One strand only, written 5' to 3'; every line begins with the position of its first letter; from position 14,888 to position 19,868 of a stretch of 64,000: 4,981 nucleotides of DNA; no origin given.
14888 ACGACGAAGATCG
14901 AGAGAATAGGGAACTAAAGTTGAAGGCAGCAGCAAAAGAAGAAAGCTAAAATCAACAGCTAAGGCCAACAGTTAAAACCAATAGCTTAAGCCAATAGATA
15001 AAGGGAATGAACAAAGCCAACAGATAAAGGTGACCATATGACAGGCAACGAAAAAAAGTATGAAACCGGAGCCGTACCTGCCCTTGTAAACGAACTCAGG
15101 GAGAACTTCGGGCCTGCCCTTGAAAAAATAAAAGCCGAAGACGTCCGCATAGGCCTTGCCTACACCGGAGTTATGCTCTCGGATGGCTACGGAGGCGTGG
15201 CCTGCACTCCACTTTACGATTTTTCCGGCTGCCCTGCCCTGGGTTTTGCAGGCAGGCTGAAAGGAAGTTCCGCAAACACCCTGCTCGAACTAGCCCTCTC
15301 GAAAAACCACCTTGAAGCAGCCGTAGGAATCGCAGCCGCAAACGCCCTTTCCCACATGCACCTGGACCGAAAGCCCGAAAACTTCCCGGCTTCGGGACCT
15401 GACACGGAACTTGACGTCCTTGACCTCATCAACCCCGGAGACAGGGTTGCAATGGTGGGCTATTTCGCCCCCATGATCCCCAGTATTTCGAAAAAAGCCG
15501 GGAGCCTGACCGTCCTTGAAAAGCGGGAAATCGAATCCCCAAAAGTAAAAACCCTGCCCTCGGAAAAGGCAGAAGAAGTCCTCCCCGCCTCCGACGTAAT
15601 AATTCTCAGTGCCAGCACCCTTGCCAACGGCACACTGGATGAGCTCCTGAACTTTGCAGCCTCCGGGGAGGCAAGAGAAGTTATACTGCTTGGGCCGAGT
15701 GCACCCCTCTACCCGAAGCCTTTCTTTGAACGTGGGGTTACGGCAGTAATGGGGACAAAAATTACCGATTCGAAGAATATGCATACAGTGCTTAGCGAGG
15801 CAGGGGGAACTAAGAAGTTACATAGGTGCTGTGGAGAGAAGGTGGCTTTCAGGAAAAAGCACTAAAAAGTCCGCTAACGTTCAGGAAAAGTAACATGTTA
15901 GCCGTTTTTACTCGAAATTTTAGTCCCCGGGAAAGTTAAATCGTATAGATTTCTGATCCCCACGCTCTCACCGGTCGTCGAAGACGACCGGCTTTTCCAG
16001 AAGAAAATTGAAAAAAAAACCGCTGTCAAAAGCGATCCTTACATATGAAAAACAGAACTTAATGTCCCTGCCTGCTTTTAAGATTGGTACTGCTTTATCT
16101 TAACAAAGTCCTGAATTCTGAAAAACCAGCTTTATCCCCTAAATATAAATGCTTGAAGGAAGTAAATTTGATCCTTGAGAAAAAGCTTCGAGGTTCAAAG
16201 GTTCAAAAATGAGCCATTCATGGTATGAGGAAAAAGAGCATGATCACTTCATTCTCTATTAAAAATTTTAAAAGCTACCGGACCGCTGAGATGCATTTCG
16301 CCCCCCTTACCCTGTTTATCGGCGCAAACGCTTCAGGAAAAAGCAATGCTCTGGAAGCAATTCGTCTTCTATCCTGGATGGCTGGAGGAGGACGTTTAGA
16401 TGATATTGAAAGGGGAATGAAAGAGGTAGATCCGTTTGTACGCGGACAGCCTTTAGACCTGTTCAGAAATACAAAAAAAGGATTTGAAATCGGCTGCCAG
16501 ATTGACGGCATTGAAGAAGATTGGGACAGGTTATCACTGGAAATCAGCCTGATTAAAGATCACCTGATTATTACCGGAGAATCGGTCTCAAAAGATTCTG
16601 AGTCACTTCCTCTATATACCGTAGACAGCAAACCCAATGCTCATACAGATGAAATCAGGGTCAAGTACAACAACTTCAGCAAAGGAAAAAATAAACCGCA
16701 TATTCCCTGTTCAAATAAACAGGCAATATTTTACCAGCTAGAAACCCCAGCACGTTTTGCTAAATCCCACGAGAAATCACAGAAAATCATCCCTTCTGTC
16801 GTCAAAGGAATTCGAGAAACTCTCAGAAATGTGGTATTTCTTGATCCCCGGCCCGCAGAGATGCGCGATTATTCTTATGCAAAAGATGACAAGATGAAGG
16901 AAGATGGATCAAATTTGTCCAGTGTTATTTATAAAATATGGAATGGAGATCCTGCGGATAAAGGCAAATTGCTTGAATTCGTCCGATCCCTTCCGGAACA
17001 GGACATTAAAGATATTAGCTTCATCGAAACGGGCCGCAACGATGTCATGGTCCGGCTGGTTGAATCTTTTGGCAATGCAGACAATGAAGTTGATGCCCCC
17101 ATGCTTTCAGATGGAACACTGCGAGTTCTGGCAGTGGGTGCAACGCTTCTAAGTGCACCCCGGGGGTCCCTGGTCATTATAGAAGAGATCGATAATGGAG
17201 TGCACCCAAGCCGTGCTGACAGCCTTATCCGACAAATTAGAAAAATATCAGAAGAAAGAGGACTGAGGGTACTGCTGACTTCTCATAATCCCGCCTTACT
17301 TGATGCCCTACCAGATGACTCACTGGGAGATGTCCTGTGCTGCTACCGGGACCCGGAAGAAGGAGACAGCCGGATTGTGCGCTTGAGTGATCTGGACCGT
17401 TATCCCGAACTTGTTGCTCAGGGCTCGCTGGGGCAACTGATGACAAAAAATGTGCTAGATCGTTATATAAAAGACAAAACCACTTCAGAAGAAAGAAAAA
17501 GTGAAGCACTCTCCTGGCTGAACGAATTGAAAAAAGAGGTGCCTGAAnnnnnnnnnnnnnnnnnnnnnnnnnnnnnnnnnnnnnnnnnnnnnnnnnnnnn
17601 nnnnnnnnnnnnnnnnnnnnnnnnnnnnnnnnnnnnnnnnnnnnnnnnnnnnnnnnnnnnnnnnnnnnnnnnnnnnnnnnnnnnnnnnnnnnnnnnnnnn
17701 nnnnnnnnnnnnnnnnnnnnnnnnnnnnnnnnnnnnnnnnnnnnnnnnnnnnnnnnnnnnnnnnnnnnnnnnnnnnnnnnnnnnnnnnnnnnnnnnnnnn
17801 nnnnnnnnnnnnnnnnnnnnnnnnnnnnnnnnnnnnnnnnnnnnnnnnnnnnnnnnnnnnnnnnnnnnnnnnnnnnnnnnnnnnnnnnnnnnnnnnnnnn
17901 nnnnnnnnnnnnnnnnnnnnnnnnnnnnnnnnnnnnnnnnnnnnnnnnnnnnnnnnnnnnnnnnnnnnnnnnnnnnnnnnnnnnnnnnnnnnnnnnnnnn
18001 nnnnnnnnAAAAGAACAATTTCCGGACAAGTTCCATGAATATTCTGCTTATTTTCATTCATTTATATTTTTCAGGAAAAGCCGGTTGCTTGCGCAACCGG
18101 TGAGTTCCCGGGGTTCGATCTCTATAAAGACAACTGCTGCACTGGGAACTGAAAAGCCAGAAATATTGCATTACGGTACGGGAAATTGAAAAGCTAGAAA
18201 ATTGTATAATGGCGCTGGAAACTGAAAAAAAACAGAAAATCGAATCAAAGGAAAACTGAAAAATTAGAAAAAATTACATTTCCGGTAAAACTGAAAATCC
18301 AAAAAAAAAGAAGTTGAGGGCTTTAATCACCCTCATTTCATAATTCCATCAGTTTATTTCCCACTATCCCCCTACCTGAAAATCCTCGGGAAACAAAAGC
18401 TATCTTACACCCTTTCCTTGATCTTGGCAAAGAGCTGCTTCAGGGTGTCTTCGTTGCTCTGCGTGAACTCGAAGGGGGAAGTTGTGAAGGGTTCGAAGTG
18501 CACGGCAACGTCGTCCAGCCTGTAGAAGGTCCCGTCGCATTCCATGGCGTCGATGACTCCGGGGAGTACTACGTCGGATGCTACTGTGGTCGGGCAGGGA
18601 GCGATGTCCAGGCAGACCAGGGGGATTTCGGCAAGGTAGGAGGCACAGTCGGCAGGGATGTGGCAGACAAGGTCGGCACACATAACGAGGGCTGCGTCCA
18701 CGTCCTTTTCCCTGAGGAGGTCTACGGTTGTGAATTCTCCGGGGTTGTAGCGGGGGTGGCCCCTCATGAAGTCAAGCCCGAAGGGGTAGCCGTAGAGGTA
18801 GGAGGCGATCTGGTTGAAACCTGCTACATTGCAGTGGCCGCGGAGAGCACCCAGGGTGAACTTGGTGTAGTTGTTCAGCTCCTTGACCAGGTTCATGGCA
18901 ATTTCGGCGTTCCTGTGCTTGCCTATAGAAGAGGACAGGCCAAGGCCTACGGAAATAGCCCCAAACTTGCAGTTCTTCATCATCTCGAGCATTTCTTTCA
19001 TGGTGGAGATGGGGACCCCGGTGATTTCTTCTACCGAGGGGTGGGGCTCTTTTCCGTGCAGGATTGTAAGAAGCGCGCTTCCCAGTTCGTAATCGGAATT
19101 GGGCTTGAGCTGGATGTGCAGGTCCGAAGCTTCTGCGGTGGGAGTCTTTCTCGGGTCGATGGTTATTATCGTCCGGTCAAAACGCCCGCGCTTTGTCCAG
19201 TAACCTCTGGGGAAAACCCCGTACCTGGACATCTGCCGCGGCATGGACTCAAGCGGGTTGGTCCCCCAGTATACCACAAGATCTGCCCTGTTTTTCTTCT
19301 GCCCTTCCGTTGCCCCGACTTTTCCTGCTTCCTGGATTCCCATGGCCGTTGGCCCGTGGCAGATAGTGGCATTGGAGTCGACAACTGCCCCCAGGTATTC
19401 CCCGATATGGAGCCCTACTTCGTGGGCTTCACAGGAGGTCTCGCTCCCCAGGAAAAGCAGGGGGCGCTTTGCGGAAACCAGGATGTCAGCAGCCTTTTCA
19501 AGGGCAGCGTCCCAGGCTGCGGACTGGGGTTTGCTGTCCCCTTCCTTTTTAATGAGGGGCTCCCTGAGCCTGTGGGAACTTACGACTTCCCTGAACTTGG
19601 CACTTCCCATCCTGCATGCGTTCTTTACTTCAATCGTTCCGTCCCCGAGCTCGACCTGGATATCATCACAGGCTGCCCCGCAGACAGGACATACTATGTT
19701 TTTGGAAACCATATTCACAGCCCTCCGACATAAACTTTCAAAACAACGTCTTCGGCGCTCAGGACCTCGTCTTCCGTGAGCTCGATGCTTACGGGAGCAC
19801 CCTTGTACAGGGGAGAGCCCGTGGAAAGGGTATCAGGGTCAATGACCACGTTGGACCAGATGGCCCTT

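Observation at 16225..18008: Translationally coupled ABC-type ATPase + PIN-like nuclease cassette: candidate uncharacterised defence or abortive-infection module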

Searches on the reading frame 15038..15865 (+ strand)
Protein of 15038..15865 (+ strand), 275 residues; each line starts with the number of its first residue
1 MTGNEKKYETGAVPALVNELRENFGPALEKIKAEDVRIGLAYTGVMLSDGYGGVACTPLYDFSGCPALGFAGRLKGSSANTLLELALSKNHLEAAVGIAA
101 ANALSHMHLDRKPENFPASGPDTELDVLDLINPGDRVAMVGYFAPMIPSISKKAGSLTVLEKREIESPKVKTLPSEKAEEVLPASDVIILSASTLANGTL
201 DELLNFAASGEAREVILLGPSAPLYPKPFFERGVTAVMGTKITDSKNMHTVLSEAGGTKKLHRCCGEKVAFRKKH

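Call 29: find_encoding_contigs(protein=window:15038-15865:+, flank=6000, max_places=8)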
Protein window:15038-15865:+ (275 aa): no gene with exactly this product is on record in the collection.

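Call 43: search_protein_families(library=pfam, proteins=[window:15038-15862:+], max_evalue=0.00001)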
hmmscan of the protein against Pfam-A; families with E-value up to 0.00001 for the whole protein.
window:15038-15862:+ (275 aa): 2 families
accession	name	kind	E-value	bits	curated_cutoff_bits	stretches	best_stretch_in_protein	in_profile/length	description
PF04016.18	DUF364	-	3.1e-41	140.9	23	1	126-269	1-145/147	Putative heavy-metal chelation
PF13938.11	DUF4213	-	1.7e-20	73.5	23.5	1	22-105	2-75/75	Putative heavy-metal chelation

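Call 45: find_related_loci(query=window:15038-15862:+, collection=metagenome_contigs, flank=6000)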
Query window:15038-15862:+ (275 aa) in metagenome_contigs; peptide patterns used: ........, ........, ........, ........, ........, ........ (x = any residue, [..] = any of these).
170 stretches matched a pattern; 4 encode a relative of the query (tblastn E <= 1e-3); 4 distinct loci.
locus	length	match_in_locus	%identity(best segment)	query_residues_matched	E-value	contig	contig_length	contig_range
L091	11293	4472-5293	95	1-274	4e-176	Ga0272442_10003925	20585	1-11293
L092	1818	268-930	41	31-262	4e-44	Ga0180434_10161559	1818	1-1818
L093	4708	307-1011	38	19-261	2e-43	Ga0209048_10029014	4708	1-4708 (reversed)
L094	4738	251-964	33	16-263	8e-34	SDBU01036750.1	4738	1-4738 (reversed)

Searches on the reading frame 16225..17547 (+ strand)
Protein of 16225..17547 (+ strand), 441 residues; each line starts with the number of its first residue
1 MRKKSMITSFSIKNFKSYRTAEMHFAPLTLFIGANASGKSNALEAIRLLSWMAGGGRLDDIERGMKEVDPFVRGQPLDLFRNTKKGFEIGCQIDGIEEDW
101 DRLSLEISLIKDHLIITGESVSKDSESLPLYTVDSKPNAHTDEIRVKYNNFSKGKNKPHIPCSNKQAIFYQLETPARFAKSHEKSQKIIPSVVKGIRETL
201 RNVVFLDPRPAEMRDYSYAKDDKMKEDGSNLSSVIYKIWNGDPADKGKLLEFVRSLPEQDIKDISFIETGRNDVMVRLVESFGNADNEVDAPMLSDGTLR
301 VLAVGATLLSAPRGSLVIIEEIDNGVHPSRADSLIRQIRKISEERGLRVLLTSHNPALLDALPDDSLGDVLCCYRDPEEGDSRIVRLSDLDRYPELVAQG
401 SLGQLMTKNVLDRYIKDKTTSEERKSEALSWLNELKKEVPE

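Call 4: search_protein_families(library=pfam, proteins=[window:16225-17547:+], max_evalue=1)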
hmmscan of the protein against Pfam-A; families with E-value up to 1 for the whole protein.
window:16225-17547:+ (441 aa): 7 families
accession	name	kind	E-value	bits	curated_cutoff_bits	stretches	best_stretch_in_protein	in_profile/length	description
PF13304.12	AAA_21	-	1.2e-29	104.8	27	1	28-360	1-304/304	AAA domain, putative AbiEii toxin, Type IV TA system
PF13175.12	AAA_15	-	1.8e-22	80.9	32.1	1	6-358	1-373/374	AAA ATPase domain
PF02463.25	SMC_N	-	1.3e-08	35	40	1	6-47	1-45/220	RecF/RecN/SMC N terminal domain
PF13476.12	AAA_23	-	1.5e-08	36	27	1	11-182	3-151/201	AAA domain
PF13555.12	AAA_29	-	0.0022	18.1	27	1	10-48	4-44/61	P-loop containing region of AAA domain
PF03146.21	NtA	-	0.14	12.4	25.1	1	365-409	72-114/115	Agrin NtA domain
PF13514.12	AAA_27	-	0.21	11.6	22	1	9-49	5-49/206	AAA domain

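Call 5: search_protein_families(library=padloc, proteins=[window:16225-17547:+], max_evalue=1)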
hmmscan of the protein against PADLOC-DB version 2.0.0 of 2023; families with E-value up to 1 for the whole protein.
window:16225-17547:+ (441 aa): 113 families (the best 25 are shown)
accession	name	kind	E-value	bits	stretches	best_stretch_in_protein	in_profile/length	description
PDLC04393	PDC-M07A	-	8.8e-209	691.9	1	6-438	1-432/435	-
PDLC04392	PDC-M07A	-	2.5e-183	608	1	6-437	1-429/432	-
PDLC04390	PDC-M07A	-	1.4e-157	521.8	1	123-438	3-316/321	-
PDLC04391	PDC-M07A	-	3.8e-112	373.3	1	6-419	1-409/412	-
PDLC04389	PDC-M07A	-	3.9e-101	337.2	1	4-423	3-435/443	-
PDLC04184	HEC-01A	-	1.3e-39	134.5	2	190-366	208-398/464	-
PDLC04178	HEC-01A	-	1.7e-35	120.9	2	193-414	163-383/399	-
PDLC04541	PDC-M25A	-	2.9e-32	110.2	1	6-417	1-368/380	-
PDLC04179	HEC-01A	-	6.5e-32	109.2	2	211-413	259-453/459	-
PDLC04182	HEC-01A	-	1.1e-30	104.9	1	6-413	3-402/406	-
PDLC04175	HEC-01A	-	5.1e-30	102.7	2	190-412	144-359/363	-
PDLC02980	AriA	-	6.9e-29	99.8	1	28-360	1-304/304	-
PDLC04177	HEC-01A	-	6.3e-28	95.9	1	5-408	3-385/393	-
PDLC04176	HEC-01A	-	5e-27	93.2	1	7-362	3-324/371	-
PDLC02335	AbiLi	-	9.2e-27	91.9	1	3-395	46-270/326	AbiLi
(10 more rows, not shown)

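Call 6: search_protein_families(library=ncbifam, proteins=[window:16225-17547:+], max_evalue=1)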
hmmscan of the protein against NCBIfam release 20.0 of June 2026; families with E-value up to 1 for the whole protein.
window:16225-17547:+ (441 aa): 28 families (the best 25 are shown)
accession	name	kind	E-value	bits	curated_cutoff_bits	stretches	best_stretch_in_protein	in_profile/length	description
NF047739.1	antiphage_MADS3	equivalog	8.1e-26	91.1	420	2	200-387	224-403/427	methylation-associated defense system AAA family ATPase MAD3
TIGR00611.2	recf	equivalog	2.5e-10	40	172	1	7-51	1-46/339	DNA replication/repair protein RecF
NF041760.1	PtuA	equivalog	6.9e-09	35.1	500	1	3-53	48-100/524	retron Ec78 anti-phage system effector ATPase PtuA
NF038234.1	retron_eff_Eco8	equivalog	2.4e-06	26.4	250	1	7-47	3-44/679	retron Eco8 family effector endonuclease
TIGR04435.1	restrict_AAA_1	hypoth_equivalog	2.1e-05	23.4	300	1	7-46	18-57/568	restriction system-associated AAA family ATPase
NF003034.1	PRK03918.1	equivalog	0.0001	20.5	700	1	7-47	3-44/878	DNA double-strand break repair ATPase Rad50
TIGR03410.1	urea_trans_UrtE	equivalog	0.00024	20.6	285.8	1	293-355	131-191/230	urea ABC transporter ATP-binding subunit UrtE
NF010680.0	PRK14079.1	equivalog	0.00072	18.7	386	1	8-48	4-45/349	recombination protein F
NF002572.0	PRK02224.1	equivalog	0.0015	16.9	1087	1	8-46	4-43/888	DNA double-strand break repair ATPase Rad50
TIGR04521.1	ECF_ATPase_2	equivalog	0.0022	17.1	330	1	293-355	144-204/279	energy-coupling factor transporter ATPase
NF002244.0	PRK01156.1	equivalog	0.0026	15.9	847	1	6-48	2-45/895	DNA double-strand break repair ATPase Rad50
TIGR00634.1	recN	equivalog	0.0034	16.4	407.85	0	6-50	1-46/563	DNA repair protein RecN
NF010158.0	PRK13637.1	equivalog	0.0065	15.6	390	1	294-355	145-204/287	energy-coupling factor transporter ATPase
TIGR02169.1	SMC_prok_A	equivalog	0.0069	14.1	729.4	1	7-46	2-43/1165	chromosome segregation protein SMC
NF047568.1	PSM_export_PmtC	equivalog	0.013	15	375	1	294-355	120-179/290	phenol-soluble modulin export ABC transporter ATP-binding protein PmtC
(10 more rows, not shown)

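Call 20: search_solved_structures(query=window:16225-17547:+, max_evalue=0.01)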
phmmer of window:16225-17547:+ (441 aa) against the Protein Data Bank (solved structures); distinct sequences matched with E-value up to 0.01: 7.
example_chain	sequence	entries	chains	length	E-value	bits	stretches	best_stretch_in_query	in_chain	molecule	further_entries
9n69_A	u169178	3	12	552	0.00068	21.6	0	7-54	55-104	AAA family ATPase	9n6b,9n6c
5z68_A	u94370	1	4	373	0.0014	20.6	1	10-94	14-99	DNA replication and repair protein RecF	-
5z67_A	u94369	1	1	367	0.0014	20.6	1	10-94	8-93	DNA replication and repair protein RecF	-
5z69_A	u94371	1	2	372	0.0015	20.5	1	10-94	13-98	DNA replication and repair protein RecF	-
6qpq_A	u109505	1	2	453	0.0016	20.4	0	7-49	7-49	Structural maintenance of chromosomes protein,Structural maintenance of chromosomes protei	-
8ee4_A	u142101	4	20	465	0.0025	19.8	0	315-367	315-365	PtuA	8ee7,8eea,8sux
2vf7_A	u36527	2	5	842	0.0027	19.7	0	253-343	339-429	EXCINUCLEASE ABC, SUBUNIT A. | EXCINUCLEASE ABC SUBUNIT A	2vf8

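Call 50: find_homologous_proteins(query=window:16240-17547:+)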
Query window:16240-17547:+ (436 aa): 4779 proteins with E <= 0.001 among 8000 candidates; the best 120 are listed.
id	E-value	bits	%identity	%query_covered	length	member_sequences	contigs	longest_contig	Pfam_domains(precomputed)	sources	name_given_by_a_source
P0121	4.9e-287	969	100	100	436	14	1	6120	PF13175.13,PF13476.13,PF02463.26,PF13304.13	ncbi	ncbi:MAG: AAA family ATPase [Methanosarcinaceae archaeon]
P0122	3.3e-221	752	78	100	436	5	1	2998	PF13175.13,PF13476.13,PF02463.26,PF13304.13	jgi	jgi:AAA15 family ATPase/GTPase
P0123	4.7e-221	752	78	100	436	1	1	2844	PF13175.13,PF13476.13,PF02463.26,PF13304.13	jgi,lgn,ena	-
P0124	9.9e-220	748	79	100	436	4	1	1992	PF13175.13,PF13476.13,PF02463.26,PF13304.13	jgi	-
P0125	1.8e-212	724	75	100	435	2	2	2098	PF13175.13,PF13476.13,PF02463.26,PF13304.13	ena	-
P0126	9.8e-211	718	77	96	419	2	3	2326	PF13175.13,PF13304.13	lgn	-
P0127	1.3e-208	711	74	100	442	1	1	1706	PF13175.13,PF13476.13,PF02463.26,PF13304.13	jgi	jgi:predicted ATPase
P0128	6.2e-208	709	73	100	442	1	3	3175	PF13175.13,PF13476.13,PF02463.26,PF13304.13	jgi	jgi:predicted ATPase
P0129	7.6e-207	705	74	100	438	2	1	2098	PF13175.13,PF13476.13,PF02463.26,PF13304.13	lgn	-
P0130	1.1e-206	705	75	96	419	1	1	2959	PF13175.13,PF13304.13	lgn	-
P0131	5.7e-206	702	73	100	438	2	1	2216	PF13175.13,PF13476.13,PF02463.26,PF13304.13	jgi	jgi:predicted ATPase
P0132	1.0e-205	701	73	100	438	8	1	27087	PF13175.13,PF13476.13,PF02463.26,PF13304.13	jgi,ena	-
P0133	9.5e-205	698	72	99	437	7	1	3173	PF13175.13,PF13476.13,PF02463.26,PF13304.13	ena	-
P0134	1.5e-204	698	72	100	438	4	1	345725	PF13175.13,PF13476.13,PF02463.26,PF13304.13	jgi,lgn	jgi:predicted ATPase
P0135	2.0e-204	697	72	100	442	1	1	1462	PF13175.13,PF13476.13,PF02463.26,PF13304.13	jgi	jgi:AAA15 family ATPase/GTPase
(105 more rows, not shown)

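Call 58: predict_structure(alignment_id=A4)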
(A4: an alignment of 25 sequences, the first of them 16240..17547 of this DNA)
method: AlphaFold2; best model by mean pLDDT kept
length: 436 residues; sequences in the alignment: 25
mean_pLDDT: 79.5   pTM: 0.82
mean pLDDT of the five models: 79.5, 78.4, 77.4, 76.0, 63.7
residues with pLDDT >= 90: 150; 70-90: 165; 50-70: 102; < 50: 19
segments of 3 or more residues with pLDDT < 50: 59-65, 147-150, 393-396
pLDDT, mean of each block of 10 residues (from residue 1): 95 94 85 87 88 66 53 87 94 90 82 87 78 69 55 56 64 63 80 93 91 90 94 91 87 78 93 83 89 88 94 81 77 92 89 81 85 83 66 51 58 54 70 61
secondary structure, 60 per line:
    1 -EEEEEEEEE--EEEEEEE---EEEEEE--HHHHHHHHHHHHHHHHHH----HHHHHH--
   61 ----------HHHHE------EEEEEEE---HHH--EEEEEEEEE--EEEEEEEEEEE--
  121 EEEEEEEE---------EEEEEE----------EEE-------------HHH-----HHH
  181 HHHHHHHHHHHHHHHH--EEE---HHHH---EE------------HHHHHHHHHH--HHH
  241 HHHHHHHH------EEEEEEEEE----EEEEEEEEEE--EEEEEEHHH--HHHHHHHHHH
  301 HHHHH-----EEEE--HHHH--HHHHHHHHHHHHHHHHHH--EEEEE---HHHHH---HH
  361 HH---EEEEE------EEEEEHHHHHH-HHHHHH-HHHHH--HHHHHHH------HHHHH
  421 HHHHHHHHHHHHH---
elements in order: E2-10 E13-19 E23-28 H31-48 H53-58 H71-74 E82-88 E97-105 E108-118 E121-128 E138-143 E154-156 H178-196 E199-201 H205-208 H226-235 H238-248 E255-263 E268-277 E280-285 H291-305 E311-314 H317-320 H323-340 E343-347 H351-355 H359-362 E366-370 E377-381 H382-387 H389-394 H396-400 H403-409 H416-433

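Call 61: fold_search(model_id=the predicted structure, library=pdb)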
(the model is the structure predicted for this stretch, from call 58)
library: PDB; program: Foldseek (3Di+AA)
matches with E <= 10: 1337; with E <= 0.001: 262
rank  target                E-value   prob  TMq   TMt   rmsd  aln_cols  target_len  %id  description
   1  9n6b_A                1.7e-13  1.00  0.42  0.36  15.7       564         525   13  Structure of the retron IA complex with HNH nuclease in the "up" orientation (released 2025-04-23)
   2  8eea_D                2.1e-13  1.00  0.44  0.43  12.9       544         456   12  Structure of E.coli Septu (PtuAB) complex (released 2023-12-27)
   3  9nnb_F                2.1e-13  1.00  0.42  0.36  13.1       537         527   13  Cryo-EM structure of the Retron Ec78 complex, PtuA:PtuB:RT (4:2:1) (released 2025-10-08)
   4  9n69_B                2.1e-13  1.00  0.38  0.33  15.5       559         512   12  Structure of the retron IA complex with HNH nuclease in the "down" orientation (released 2025-04-23)
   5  8ee4_C                3.1e-13  1.00  0.41  0.44  12.3       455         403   11  Structure of PtuA (released 2024-01-03)
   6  9n6b_B                3.3e-13  1.00  0.37  0.32  15.6       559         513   13  Structure of the retron IA complex with HNH nuclease in the "up" orientation (released 2025-04-23)
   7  9kk2_E                3.5e-13  1.00  0.40  0.35  15.6       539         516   14  Cryo-EM structure of the Retron-Eco7 complex (state 5) (released 2025-11-12)
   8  9n69_A                4.3e-13  1.00  0.41  0.35  16.2       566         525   13  Structure of the retron IA complex with HNH nuclease in the "down" orientation (released 2025-04-23)
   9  9nnh_C                4.6e-13  1.00  0.47  0.38  13.4       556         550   12  Cryo-EM structure of the Retron Ec78 complex, PtuA:PtuB:RT (4:2:2) (released 2025-10-08)
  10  9vhe_D                4.6e-13  1.00  0.44  0.45  12.2       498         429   14  cryoEM structure of retron-Eco7 complex (released 2025-12-31)
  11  9n69_C                4.8e-13  1.00  0.41  0.40  13.8       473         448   14  Structure of the retron IA complex with HNH nuclease in the "down" orientation (released 2025-04-23)
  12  9vhl_D                7.6e-13  1.00  0.46  0.47  12.1       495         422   15  cryoEM structure of retron-Eco7 complex (form II) (released 2026-01-07)
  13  9nnb_D                8.5e-13  1.00  0.45  0.40  12.4       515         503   12  Cryo-EM structure of the Retron Ec78 complex, PtuA:PtuB:RT (4:2:1) (released 2025-10-08)
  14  9kjx_C                9.0e-13  1.00  0.41  0.35  15.1       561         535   13  Cryo-EM structure of the Retron-Eco7 complex (state 1) (released 2025-11-12)
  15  9vhe_E                9.5e-13  1.00  0.42  0.41  12.6       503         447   14  cryoEM structure of retron-Eco7 complex (released 2025-12-31)
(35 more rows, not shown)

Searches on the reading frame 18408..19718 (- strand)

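Call 43: search_protein_families(library=pfam, proteins=[window:18408-19718:-], max_evalue=0.00001)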
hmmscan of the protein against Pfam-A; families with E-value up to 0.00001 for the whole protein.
window:18408-19718:- (437 aa): 1 family
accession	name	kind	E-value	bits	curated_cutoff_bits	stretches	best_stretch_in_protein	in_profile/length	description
PF00384.28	Molybdopterin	-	7.7e-12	45.3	24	1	50-417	1-339/353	Molybdopterin oxidoreductase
